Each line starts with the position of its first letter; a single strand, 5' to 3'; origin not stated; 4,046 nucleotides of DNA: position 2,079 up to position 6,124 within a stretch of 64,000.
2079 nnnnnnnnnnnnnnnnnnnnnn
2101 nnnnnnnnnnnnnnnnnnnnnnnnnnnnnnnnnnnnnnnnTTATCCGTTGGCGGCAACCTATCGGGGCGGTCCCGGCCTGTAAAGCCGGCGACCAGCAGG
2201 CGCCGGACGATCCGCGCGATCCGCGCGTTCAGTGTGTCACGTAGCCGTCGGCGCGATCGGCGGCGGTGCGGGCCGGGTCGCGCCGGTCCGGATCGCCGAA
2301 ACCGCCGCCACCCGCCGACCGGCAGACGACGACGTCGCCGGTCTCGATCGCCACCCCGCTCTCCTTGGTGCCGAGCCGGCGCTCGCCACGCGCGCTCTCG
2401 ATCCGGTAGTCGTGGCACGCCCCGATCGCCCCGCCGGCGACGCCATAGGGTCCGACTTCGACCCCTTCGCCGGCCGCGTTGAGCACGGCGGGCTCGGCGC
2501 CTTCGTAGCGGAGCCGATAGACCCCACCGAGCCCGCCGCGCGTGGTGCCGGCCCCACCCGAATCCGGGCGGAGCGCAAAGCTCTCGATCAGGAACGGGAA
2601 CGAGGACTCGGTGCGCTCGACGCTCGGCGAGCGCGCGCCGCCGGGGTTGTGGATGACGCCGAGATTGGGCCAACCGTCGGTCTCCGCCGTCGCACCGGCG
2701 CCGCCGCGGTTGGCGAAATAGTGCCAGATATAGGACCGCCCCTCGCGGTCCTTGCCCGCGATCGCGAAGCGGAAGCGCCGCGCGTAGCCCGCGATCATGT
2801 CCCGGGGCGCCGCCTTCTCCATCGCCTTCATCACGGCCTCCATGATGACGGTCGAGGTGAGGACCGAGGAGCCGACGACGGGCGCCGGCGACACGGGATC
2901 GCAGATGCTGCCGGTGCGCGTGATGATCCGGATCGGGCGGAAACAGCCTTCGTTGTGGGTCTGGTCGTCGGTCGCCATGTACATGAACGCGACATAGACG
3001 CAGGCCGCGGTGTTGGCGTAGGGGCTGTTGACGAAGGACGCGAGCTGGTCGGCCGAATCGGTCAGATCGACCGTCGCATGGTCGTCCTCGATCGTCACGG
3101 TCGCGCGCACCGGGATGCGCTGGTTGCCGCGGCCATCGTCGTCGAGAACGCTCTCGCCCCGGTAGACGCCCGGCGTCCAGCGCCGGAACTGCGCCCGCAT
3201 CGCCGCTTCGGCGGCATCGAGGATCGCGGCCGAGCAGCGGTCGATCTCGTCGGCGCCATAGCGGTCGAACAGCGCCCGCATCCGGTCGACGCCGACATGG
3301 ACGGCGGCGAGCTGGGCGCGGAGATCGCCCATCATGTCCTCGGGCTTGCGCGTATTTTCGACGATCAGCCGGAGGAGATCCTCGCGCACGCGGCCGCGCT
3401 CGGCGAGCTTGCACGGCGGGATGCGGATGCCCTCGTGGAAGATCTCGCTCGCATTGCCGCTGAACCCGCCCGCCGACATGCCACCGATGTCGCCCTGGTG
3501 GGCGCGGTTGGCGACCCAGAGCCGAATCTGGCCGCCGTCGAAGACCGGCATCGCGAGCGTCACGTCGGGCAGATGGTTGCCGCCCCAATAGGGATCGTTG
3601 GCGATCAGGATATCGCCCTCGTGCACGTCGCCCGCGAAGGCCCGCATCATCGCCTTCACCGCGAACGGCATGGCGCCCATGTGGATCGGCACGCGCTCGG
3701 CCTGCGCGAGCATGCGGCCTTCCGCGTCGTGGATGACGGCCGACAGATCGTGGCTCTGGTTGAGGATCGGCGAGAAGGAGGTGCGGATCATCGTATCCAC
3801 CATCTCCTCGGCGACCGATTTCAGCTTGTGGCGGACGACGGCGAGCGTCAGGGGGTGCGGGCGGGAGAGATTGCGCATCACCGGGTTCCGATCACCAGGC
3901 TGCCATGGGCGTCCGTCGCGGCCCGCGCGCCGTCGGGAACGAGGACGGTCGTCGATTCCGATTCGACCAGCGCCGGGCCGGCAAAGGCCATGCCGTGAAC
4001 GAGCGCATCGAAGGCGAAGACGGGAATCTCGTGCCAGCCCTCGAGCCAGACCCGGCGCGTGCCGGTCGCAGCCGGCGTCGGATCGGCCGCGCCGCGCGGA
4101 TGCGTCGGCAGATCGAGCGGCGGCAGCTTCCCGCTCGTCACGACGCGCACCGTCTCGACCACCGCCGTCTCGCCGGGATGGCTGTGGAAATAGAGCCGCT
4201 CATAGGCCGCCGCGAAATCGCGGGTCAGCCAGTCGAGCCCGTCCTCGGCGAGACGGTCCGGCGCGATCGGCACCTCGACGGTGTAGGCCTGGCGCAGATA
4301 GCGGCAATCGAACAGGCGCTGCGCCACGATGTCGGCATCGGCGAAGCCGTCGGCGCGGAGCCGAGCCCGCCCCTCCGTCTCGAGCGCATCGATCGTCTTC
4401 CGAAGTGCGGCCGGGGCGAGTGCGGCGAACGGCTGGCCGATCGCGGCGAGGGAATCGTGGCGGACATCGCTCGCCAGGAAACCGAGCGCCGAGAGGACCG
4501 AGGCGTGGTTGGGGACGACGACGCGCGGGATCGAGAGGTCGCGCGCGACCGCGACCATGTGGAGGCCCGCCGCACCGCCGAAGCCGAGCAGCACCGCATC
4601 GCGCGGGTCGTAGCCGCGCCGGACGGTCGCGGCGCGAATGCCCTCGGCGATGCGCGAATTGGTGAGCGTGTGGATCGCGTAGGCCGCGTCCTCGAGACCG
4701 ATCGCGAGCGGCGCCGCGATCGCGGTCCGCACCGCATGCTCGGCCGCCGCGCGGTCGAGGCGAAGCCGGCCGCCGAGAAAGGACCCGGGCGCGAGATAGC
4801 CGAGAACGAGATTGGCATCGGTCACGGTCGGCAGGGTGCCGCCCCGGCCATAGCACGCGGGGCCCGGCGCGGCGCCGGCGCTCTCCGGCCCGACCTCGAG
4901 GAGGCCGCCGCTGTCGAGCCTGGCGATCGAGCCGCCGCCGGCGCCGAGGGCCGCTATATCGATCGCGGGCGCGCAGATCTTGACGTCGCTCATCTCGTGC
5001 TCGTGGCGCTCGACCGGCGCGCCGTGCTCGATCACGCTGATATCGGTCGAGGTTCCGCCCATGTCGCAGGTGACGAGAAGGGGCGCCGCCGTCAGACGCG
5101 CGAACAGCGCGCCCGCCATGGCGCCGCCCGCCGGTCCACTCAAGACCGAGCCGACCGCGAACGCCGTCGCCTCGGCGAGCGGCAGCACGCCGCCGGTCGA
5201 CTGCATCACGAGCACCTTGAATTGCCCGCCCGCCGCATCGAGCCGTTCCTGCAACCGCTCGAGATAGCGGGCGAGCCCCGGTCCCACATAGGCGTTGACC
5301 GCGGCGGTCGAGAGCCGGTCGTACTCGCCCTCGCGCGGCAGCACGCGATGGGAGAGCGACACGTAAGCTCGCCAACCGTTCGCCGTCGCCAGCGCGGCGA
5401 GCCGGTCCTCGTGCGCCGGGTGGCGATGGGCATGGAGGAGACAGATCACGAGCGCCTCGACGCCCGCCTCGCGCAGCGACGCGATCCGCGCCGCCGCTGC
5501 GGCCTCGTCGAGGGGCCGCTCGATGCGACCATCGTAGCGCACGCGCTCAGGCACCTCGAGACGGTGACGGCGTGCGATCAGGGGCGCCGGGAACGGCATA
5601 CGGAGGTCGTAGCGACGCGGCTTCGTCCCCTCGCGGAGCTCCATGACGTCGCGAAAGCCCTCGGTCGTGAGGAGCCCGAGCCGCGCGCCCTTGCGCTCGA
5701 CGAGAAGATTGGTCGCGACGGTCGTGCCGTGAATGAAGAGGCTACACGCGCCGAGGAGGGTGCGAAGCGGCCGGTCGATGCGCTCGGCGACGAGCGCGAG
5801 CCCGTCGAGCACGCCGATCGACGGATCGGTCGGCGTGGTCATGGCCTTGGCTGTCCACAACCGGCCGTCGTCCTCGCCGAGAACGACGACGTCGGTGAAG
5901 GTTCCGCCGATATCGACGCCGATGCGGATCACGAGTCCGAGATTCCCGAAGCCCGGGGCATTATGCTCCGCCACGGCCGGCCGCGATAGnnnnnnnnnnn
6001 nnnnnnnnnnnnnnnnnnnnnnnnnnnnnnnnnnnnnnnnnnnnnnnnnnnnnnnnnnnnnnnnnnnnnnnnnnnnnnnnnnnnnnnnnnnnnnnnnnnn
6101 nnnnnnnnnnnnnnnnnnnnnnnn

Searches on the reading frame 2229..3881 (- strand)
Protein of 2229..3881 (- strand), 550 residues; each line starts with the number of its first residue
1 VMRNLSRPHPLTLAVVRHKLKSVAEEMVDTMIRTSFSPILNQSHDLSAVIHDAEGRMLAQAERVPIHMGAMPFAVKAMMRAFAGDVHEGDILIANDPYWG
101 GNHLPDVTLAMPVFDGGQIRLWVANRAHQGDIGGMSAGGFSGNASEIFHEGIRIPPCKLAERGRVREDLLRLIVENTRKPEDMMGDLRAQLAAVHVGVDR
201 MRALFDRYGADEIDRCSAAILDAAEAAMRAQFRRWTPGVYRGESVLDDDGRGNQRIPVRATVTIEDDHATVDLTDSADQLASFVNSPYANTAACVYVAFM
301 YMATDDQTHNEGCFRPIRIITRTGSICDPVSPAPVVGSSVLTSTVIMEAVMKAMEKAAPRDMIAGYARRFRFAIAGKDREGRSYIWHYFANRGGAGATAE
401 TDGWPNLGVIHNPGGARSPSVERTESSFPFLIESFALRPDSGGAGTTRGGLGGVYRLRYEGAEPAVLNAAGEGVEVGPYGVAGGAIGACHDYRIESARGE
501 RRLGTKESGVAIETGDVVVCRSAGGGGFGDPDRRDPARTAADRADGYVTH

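Call 41: search_protein_families(library=pfam, proteins=[window:2229-3881:-], max_evalue=0.00001)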
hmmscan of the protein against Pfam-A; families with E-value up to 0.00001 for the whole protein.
window:2229-3881:- (550 aa): 1 family
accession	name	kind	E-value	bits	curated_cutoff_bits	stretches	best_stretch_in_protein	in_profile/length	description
PF02538.19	Hydantoinase_B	-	5.2e-168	560.2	26.8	1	10-531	2-519/519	Hydantoinase B/oxoprolinase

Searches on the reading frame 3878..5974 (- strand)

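Call 41: search_protein_families(library=pfam, proteins=[window:3878-5974:-], max_evalue=0.00001)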
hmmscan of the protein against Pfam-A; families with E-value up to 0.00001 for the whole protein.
window:3878-5974:- (698 aa): 3 families
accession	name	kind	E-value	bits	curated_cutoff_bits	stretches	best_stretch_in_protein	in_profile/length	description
PF01968.24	Hydantoinase_A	-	3.8e-88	295.9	22.9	1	220-507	1-290/291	Hydantoinase/oxoprolinase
PF05378.19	Hydant_A_N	-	1.4e-49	168.6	25.2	1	17-197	1-173/176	Hydantoinase/oxoprolinase N-terminal region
PF19278.4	Hydant_A_C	-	1e-17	64.6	21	1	522-690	12-185/193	Hydantoinase/oxoprolinase C-terminal domain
